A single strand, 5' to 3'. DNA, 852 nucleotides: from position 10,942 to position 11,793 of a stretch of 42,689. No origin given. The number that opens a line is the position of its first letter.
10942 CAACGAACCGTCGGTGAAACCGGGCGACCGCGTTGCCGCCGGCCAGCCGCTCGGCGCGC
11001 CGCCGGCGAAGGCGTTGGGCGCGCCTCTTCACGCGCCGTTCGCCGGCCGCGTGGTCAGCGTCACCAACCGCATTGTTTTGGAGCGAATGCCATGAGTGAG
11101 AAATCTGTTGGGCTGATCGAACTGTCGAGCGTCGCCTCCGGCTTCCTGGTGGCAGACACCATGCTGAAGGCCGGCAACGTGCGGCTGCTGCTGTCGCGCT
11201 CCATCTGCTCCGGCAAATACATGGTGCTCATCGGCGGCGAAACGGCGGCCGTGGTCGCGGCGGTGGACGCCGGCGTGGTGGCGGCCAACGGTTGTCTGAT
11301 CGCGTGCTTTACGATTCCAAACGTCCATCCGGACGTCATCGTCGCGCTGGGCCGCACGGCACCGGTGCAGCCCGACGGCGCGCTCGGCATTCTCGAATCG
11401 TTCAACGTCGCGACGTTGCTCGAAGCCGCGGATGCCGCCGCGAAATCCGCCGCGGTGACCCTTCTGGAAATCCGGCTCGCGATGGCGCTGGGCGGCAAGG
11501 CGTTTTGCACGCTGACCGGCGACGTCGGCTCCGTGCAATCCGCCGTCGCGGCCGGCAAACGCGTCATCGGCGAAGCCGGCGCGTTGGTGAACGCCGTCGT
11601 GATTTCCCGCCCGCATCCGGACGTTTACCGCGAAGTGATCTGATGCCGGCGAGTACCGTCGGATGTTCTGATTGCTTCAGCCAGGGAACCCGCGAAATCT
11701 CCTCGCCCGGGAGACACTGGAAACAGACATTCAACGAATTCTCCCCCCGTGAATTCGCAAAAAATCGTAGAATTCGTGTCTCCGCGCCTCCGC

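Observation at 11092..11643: Orphan BMC-T shell protein retaining the PduT Fe-S cysteine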

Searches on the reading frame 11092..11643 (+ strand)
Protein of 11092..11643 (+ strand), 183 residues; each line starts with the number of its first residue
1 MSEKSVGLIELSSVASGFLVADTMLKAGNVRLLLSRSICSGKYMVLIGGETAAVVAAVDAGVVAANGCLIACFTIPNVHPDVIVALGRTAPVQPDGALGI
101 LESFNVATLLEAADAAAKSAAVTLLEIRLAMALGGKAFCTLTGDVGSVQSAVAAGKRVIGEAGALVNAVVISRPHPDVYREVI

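Call 6: search_protein_families(library=pfam, proteins=[window:11092-11643:+], max_evalue=0.01)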
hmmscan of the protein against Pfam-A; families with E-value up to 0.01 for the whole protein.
window:11092-11643:+ (183 aa): 1 family
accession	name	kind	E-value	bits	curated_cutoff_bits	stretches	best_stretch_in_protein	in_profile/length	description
PF00936.24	BMC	-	6.4e-41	138.6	24.5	2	5-77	1-74/75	BMC domain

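Call 11: search_solved_structures(query=window:11092-11640:+, show_alignments=3, max_evalue=0.00001)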
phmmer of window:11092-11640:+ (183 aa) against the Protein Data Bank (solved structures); distinct sequences matched with E-value up to 0.00001: 55.
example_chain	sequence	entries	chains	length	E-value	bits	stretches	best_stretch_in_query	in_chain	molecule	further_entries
3nwg_A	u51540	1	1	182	1.2e-46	162.2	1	4-178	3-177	Microcompartments protein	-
3pac_A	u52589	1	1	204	2.9e-38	134.9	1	4-183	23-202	Shell protein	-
8t6n_A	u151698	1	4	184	3.1e-38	134.8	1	4-182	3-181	T33-27.1 : B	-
3n79_A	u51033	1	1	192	1.8e-37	132.3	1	4-182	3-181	PduT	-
4nwn_A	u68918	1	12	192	5.6e-36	127.5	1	4-182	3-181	Uncharacterized protein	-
3vcd_A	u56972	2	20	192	2.4e-35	125.4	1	4-182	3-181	Propanediol utilization polyhedral body protein PduT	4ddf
6fdb_A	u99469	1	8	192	2.2e-34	122.3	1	4-182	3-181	Propanediol utilization protein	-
8ui2_A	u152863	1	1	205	4.2e-23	85.6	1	5-176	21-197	T33-ml28-redesigned-tandem-BMC-T-fold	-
8ukm_A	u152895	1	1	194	2.7e-22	83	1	7-178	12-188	T33-ml30-redesigned-tandem-BMC-T-fold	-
5dii_A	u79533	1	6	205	3.5e-22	82.6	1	5-175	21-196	Microcompartments protein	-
8un1_B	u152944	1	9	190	3.8e-21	79.2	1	5-174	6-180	T33-ml23-redesigned-tandem-BMC-T-fold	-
8uf0_B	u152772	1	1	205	4.9e-21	78.9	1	5-174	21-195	T33-ml23-redesigned-tandem-BMC-T-fold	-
5dih_A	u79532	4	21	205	8.6e-21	78.1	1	5-175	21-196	Microcompartments protein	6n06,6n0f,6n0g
6ner_A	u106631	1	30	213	6.6e-15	58.9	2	93-178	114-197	BMC-H tandem fusion protein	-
5d6v_A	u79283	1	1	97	2.6e-09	40.7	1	5-89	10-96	Carboxysome shell protein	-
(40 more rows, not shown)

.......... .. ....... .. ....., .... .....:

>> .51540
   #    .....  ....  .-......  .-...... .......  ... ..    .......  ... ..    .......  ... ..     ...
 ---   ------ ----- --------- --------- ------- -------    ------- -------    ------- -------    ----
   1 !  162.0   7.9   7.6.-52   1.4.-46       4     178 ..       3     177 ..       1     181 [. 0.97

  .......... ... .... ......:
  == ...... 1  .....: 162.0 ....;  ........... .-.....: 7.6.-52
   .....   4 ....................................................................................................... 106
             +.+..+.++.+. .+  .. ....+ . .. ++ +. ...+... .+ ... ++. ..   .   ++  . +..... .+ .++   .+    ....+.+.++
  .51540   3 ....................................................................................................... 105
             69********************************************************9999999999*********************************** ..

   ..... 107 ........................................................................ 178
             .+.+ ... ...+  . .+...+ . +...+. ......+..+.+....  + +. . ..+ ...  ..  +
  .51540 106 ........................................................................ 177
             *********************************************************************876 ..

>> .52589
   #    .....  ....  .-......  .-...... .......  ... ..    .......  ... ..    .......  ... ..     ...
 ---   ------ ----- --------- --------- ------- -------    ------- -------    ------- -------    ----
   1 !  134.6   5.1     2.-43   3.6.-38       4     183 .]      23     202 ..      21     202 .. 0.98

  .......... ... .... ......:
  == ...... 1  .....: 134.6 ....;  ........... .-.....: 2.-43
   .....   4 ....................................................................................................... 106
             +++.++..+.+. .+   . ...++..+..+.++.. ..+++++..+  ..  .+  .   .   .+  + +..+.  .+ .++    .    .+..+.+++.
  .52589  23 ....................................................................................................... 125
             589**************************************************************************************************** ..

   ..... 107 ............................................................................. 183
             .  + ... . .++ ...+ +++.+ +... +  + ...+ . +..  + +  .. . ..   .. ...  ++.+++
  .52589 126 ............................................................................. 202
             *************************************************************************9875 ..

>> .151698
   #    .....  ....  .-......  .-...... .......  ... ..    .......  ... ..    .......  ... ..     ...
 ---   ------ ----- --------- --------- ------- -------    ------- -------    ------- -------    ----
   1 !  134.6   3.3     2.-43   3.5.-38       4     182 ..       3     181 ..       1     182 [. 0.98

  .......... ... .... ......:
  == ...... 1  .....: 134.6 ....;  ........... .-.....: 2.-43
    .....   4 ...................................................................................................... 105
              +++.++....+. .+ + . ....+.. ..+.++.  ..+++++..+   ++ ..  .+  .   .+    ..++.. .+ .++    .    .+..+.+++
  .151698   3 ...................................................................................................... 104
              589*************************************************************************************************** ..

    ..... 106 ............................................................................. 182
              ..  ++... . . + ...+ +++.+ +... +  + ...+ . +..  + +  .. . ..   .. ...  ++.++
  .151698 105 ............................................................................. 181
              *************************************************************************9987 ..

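Call 13: search_protein_families(library=ncbifam, proteins=[window:11092-11643:+], max_evalue=0.001)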
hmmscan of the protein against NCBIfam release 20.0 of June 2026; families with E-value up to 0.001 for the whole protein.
window:11092-11643:+ (183 aa): 6 families
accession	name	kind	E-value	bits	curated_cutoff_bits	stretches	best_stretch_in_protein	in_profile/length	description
TIGR02526.1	eut_PduT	equivalog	8.3e-33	113.6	250.3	1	3-179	2-179/182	ethanolamine utilization microcompartment shell protein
NF053791.1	BMC_CsoS1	equivalog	9e-17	61.1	166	2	5-82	8-88/93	alpha-carboxysome major shell protein CsoS1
NF012018.0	PRK15474.1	equivalog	2.5e-16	59.8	133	2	97-178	3-82/97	ethanolamine utilization microcompartment protein EutM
NF053792.1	beta_CO2some_O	equivalog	2.4e-15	56.6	270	2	95-178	6-87/205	beta-carboxysome assembly protein CcmO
NF012010.0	PRK15466.1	equivalog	2e-13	50.7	218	2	5-69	4-70/166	ethanolamine utilization microcompartment protein EutK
TIGR04501.1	microcomp_PduB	equivalog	0.00012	21.7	310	0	3-65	139-206/225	microcompartment protein PduB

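Call 14: find_homologous_proteins(query=window:11092-11640:+, max_evalue=1e-10)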
Query window:11092-11640:+ (183 aa): 5371 proteins with E <= 1e-10 among 8000 candidates; the best 120 are listed.
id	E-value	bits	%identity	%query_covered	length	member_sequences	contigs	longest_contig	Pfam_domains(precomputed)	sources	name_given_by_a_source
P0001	3.3e-105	367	100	100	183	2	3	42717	PF00936.25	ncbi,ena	-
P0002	9.8e-95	333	90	100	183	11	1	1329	PF00936.25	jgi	jgi:microcompartment protein CcmL/EutN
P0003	1.5e-91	323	86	100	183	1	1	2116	PF00936.25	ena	-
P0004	2.4e-91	322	86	100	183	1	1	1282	PF00936.25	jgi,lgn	jgi:microcompartment protein CcmL/EutN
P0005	2.7e-91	322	86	100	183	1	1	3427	PF00936.25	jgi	jgi:microcompartment protein CcmL/EutN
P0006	3.8e-91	322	87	100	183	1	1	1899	PF00936.25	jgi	jgi:microcompartment protein CcmL/EutN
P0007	4.1e-91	321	87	100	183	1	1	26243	PF00936.25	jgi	jgi:microcompartment protein CcmL/EutN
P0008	5.5e-91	321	86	100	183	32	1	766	PF00936.25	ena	-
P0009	5.9e-91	321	87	100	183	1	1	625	PF00936.25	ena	-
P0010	7.0e-91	321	86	100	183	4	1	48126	PF00936.25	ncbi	-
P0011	7.8e-91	321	86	100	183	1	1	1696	PF00936.25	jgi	jgi:microcompartment protein CcmL/EutN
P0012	9.2e-91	320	85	100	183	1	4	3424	PF00936.25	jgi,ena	jgi:microcompartment protein CcmL/EutN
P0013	1.2e-90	320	84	100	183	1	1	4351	PF00936.25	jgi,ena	-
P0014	1.3e-90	320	85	100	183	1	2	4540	PF00936.25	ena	-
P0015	1.3e-90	320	87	100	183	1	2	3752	PF00936.25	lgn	-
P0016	1.4e-90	320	86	100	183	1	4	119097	PF00936.25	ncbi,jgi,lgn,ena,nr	ncbi:MAG TPA: BMC domain-containing protein [Verrucomicrobiota bacterium]|nr:BMC domain-containing p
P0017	1.6e-90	320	86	100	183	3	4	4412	PF00936.25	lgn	-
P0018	1.7e-90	319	88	99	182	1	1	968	PF00936.25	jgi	jgi:microcompartment protein CcmL/EutN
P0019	1.9e-90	319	84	100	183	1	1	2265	PF00936.25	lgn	-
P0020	2.3e-90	319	85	100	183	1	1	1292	PF00936.25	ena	-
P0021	2.4e-90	319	86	100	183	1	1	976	PF00936.25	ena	-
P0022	2.8e-90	319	84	100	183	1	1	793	PF00936.25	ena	-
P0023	2.9e-90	319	86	100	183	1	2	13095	PF00936.25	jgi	-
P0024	3.0e-90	319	85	100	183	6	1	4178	PF00936.25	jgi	-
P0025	3.4e-90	318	84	100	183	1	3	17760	PF00936.25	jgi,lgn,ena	jgi:microcompartment protein CcmL/EutN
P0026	3.4e-90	318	85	100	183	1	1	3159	PF00936.25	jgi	jgi:microcompartment protein CcmL/EutN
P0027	4.9e-90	318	86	100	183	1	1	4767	PF00936.25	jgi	-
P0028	5.1e-90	318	85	100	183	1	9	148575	PF00936.25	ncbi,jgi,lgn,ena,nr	ncbi:MAG TPA: BMC domain-containing protein [Verrucomicrobiota bacterium]|nr:BMC domain-containing p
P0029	5.1e-90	318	84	100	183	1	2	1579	PF00936.25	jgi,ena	-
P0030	6.0e-90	318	84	100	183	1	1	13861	PF00936.25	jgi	jgi:microcompartment protein CcmL/EutN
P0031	7.8e-90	317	85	100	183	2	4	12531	PF00936.25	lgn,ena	-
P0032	8.1e-90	317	84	100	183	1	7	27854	PF00936.25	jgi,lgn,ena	jgi:microcompartment protein CcmL/EutN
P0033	8.1e-90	317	86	100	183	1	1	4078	PF00936.25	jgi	jgi:microcompartment protein CcmL/EutN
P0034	9.0e-90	317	83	100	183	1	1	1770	PF00936.25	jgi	jgi:microcompartment protein CcmL/EutN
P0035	9.5e-90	317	86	100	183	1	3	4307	PF00936.25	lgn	-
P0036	9.5e-90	317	85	100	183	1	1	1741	PF00936.25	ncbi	-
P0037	1.1e-89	317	84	100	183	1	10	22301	PF00936.25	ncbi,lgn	-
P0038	1.1e-89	317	85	100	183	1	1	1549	PF00936.25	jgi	-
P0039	1.4e-89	317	85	100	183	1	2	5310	PF00936.25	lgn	-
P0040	1.7e-89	316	84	100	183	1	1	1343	PF00936.25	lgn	-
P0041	1.9e-89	316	85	100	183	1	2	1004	PF00936.25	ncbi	-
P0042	2.4e-89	316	84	100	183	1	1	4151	PF00936.25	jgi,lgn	jgi:microcompartment protein CcmL/EutN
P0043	2.8e-89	315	84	100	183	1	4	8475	PF00936.25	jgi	jgi:microcompartment protein CcmL/EutN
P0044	3.0e-89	315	83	100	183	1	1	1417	PF00936.25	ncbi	-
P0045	3.2e-89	315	86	100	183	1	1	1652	PF00936.25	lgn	-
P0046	4.5e-89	315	84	100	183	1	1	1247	PF00936.25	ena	-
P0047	4.6e-89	315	84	100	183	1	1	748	PF00936.25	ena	-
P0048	4.6e-89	315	85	100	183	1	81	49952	PF00936.25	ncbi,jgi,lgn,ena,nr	ncbi:MAG: BMC domain-containing protein [Verrucomicrobia bacterium]|jgi:microcompartment protein Ccm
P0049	4.7e-89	315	84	100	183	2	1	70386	PF00936.25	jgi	jgi:microcompartment protein CcmL/EutN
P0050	5.4e-89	315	84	100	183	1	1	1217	PF00936.25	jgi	jgi:microcompartment protein CcmL/EutN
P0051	6.4e-89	314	84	100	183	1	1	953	PF00936.25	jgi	jgi:microcompartment protein CcmL/EutN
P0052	6.7e-89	314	86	100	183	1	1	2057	PF00936.25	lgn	-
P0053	7.5e-89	314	84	100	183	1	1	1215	PF00936.25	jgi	jgi:microcompartment protein CcmL/EutN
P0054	9.6e-89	314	84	100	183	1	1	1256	PF00936.25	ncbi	-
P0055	9.7e-89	314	84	100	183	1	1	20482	PF00936.25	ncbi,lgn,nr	ncbi:MAG: BMC domain-containing protein [Verrucomicrobia bacterium]|nr:BMC domain-containing protein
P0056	1.0e-88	314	83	100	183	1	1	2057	PF00936.25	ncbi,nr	ncbi:MAG TPA: BMC domain-containing protein [Candidatus Sulfotelmatobacter sp.]|nr:BMC domain-contai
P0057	1.0e-88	314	82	100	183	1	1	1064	PF00936.25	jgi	jgi:microcompartment protein CcmL/EutN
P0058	1.1e-88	314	83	100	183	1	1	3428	PF00936.25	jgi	jgi:microcompartment protein CcmL/EutN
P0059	1.1e-88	314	84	100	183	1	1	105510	PF00936.25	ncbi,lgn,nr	ncbi:MAG: BMC domain-containing protein [Verrucomicrobia bacterium]|nr:BMC domain-containing protein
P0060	1.1e-88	314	84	100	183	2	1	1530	PF00936.25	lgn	-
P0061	1.1e-88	314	84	100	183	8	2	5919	PF00936.25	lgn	-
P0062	1.3e-88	313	84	100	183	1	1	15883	PF00936.25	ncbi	-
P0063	1.4e-88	313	82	100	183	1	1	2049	PF00936.25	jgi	jgi:microcompartment protein CcmL/EutN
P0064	1.4e-88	313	83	100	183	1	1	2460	PF00936.25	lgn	-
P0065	1.5e-88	313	84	100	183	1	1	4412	PF00936.25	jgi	jgi:microcompartment protein CcmL/EutN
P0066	1.6e-88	313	83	100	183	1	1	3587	PF00936.25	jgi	jgi:microcompartment protein CcmL/EutN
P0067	1.9e-88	313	85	100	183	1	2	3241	PF00936.25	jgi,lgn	jgi:microcompartment protein CcmL/EutN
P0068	1.9e-88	313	84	100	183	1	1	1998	PF00936.25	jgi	jgi:microcompartment protein CcmL/EutN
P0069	2.2e-88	313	85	100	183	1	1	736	PF00936.25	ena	-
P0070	2.4e-88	312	85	100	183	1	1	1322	PF00936.25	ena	-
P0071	2.4e-88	312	84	100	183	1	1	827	PF00936.25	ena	-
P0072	2.5e-88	312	85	100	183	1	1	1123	PF00936.25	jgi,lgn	jgi:microcompartment protein CcmL/EutN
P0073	3.4e-88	312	83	100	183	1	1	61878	PF00936.25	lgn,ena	-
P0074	3.7e-88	312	85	100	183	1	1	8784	PF00936.25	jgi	jgi:microcompartment protein CcmL/EutN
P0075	3.7e-88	312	81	100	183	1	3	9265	PF00936.25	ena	-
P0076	4.0e-88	312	84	100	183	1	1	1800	PF00936.25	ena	-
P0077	4.2e-88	312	83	100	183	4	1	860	PF00936.25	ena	-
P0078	4.3e-88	312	84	100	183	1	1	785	PF00936.25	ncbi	-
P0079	4.9e-88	311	83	100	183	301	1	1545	PF00936.25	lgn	-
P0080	5.5e-88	311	83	100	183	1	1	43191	PF00936.25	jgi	jgi:microcompartment protein CcmL/EutN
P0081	5.6e-88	311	81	100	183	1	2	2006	PF00936.25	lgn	-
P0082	5.9e-88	311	84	100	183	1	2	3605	PF00936.25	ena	-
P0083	6.1e-88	311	84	100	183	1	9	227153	PF00936.25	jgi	jgi:microcompartment protein CcmL/EutN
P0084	6.2e-88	311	82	100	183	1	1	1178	PF00936.25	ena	-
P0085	6.6e-88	311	85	100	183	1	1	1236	PF00936.25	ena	-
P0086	7.3e-88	311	82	100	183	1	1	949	PF00936.25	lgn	-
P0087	7.3e-88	311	83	100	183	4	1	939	PF00936.25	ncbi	-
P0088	7.5e-88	311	84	100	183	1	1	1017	PF00936.25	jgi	jgi:microcompartment protein CcmL/EutN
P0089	7.8e-88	311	84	100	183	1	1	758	PF00936.25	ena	-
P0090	8.0e-88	311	84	100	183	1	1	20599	PF00936.25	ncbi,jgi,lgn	jgi:microcompartment protein CcmL/EutN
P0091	8.2e-88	311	83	100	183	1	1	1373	PF00936.25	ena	-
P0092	8.7e-88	311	84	100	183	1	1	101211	PF00936.25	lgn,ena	-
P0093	9.2e-88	311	83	100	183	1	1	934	PF00936.25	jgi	jgi:microcompartment protein CcmL/EutN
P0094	9.9e-88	310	81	100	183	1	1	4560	PF00936.25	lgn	-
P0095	1.0e-87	310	82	100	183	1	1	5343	PF00936.25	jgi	jgi:microcompartment protein CcmL/EutN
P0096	1.0e-87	310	83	100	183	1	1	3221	PF00936.25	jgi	jgi:microcompartment protein CcmL/EutN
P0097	1.0e-87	310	84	100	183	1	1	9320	PF00936.25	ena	-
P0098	1.1e-87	310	83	100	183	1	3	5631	PF00936.25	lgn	-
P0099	1.3e-87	310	83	100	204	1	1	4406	PF00936.25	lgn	-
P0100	1.4e-87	310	83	100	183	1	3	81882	PF00936.25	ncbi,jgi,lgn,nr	ncbi:MAG: BMC domain-containing protein [Verrucomicrobia bacterium]|nr:BMC domain-containing protein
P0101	1.4e-87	310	83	100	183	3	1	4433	PF00936.25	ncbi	-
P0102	1.4e-87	310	86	99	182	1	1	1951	PF00936.25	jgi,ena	-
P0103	1.5e-87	310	82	100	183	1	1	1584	PF00936.25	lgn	-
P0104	1.8e-87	310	84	100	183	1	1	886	PF00936.25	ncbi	-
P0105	1.9e-87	310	84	100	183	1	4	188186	PF00936.25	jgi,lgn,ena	-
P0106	1.9e-87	310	81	100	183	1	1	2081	PF00936.25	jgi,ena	-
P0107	1.9e-87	309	85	100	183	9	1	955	PF00936.25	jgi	jgi:microcompartment protein CcmL/EutN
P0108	2.0e-87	309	84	100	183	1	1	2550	PF00936.25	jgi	jgi:microcompartment protein CcmL/EutN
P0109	2.0e-87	309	85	100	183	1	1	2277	PF00936.25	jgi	jgi:microcompartment protein CcmL/EutN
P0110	2.1e-87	309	82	100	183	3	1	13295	PF00936.25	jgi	jgi:microcompartment protein CcmL/EutN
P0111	2.1e-87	309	83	100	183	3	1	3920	PF00936.25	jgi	-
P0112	2.1e-87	309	84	100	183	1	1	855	PF00936.25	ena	-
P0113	2.3e-87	309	84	100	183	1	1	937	PF00936.25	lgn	-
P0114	2.3e-87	309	82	100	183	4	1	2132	PF00936.25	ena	-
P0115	2.4e-87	309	86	99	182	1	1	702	PF00936.25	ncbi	-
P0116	2.4e-87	309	83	100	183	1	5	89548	PF00936.25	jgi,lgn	-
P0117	2.4e-87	309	84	100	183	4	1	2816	PF00936.25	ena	-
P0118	2.5e-87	309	83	99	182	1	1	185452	PF00936.25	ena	-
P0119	2.9e-87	309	85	100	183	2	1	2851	PF00936.25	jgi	jgi:microcompartment protein CcmL/EutN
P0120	2.9e-87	309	83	100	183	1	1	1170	PF00936.25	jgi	jgi:microcompartment protein CcmL/EutN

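Call 24: find_encoding_contigs(protein=P0001, flank=10000, max_places=5)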
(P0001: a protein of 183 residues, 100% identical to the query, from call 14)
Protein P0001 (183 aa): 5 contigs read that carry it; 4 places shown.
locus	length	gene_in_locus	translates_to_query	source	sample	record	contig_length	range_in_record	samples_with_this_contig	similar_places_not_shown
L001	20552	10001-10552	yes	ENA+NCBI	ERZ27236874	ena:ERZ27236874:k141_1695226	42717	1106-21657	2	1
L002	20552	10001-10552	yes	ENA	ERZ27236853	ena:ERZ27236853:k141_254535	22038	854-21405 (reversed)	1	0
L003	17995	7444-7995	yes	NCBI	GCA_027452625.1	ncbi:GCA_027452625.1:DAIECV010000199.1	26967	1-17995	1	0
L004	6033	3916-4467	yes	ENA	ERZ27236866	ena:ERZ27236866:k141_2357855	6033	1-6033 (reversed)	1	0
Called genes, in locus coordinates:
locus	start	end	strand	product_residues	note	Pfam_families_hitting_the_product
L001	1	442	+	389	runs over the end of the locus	PF06379:RhaT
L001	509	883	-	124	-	-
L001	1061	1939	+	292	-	PF01073:3Beta_HSD, PF01370:Epimerase, PF04321:RmlD_sub_bind (weak), PF13460:NAD_binding_10, PF16363:GDP_Man_Dehyd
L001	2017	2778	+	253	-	PF06439:3keto-disac_hyd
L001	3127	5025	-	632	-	PF01134:GIDA, PF12831:FAD_oxidored, PF21680:GIDA_C_1st, PF13932:SAM_GIDA_C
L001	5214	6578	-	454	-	PF01408:GFO_IDH_MocA, PF22725:GFO_IDH_MocA_C3 (faint), PF19051:GFO_IDH_MocA_C2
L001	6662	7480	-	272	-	PF01875:Memo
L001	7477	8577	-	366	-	PF04055:Radical_SAM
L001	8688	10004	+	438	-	PF01512:Complex1_51K, PF10531:SLBB, PF13534:Fer4_17, PF13375:RnfC_N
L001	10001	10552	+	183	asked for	PF00936:BMC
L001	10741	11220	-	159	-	PF00578:AhpC-TSA, PF08534:Redoxin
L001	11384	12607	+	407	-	PF17785:PUA_3, PF10672:Methyltrans_SAM, PF03602:Cons_hypoth95 (weak), PF13847:Methyltransf_31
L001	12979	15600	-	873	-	-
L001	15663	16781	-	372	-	PF01008:IF-2B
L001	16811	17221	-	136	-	PF13414:TPR_11 (faint)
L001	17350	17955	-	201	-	-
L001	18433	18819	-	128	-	-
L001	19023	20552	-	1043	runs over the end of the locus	PF00873:ACR_tran, PF03176:MMPL (weak)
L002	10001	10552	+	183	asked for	PF00936:BMC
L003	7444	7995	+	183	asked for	PF00936:BMC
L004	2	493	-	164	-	?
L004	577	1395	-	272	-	PF01875:Memo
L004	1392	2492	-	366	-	PF04055:Radical_SAM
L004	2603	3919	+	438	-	PF01512:Complex1_51K, PF10531:SLBB, PF13534:Fer4_17, PF13375:RnfC_N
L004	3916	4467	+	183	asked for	PF00936:BMC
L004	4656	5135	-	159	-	PF00578:AhpC-TSA, PF08534:Redoxin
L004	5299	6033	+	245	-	?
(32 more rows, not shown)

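Call 28: find_encoding_contigs(protein=P0083, flank=10000, max_places=4)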
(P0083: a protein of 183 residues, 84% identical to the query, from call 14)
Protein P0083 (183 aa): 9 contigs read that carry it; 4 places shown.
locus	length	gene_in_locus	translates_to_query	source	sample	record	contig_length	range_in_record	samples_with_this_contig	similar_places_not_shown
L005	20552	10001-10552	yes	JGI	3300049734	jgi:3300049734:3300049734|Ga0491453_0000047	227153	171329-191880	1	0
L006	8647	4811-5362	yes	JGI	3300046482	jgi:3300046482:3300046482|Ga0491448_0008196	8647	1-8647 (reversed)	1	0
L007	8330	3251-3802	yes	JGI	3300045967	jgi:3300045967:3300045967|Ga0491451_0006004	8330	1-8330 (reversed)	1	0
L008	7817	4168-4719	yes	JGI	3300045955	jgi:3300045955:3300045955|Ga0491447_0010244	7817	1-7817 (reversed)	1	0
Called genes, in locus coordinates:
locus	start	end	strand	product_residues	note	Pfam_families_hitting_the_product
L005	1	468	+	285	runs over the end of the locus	PF09935:DUF2167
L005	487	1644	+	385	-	-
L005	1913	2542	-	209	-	-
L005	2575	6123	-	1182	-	PF12704:MacB_PCD (weak), PF02687:FtsX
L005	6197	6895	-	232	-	PF00005:ABC_tran, PF02463:SMC_N (faint), PF13304:AAA_21 (faint)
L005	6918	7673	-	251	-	PF14622:Ribonucleas_3_3, PF00636:Ribonuclease_3, PF00035:dsrm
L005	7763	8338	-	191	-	-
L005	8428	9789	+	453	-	PF01512:Complex1_51K, PF10531:SLBB, PF13534:Fer4_17, PF13375:RnfC_N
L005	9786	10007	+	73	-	-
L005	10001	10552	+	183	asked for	PF00936:BMC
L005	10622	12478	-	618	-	PF13230:GATase_4 (weak), PF13522:GATase_6, PF13537:GATase_7, PF01380:SIS, PF13580:SIS_2 (faint), PF01380:SIS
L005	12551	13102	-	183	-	PF00702:Hydrolase (weak), PF13419:HAD_2 (weak), PF13242:Hydrolase_like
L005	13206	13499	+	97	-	-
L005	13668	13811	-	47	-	-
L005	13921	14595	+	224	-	-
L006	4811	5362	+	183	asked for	PF00936:BMC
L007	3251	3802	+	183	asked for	PF00936:BMC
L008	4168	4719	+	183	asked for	PF00936:BMC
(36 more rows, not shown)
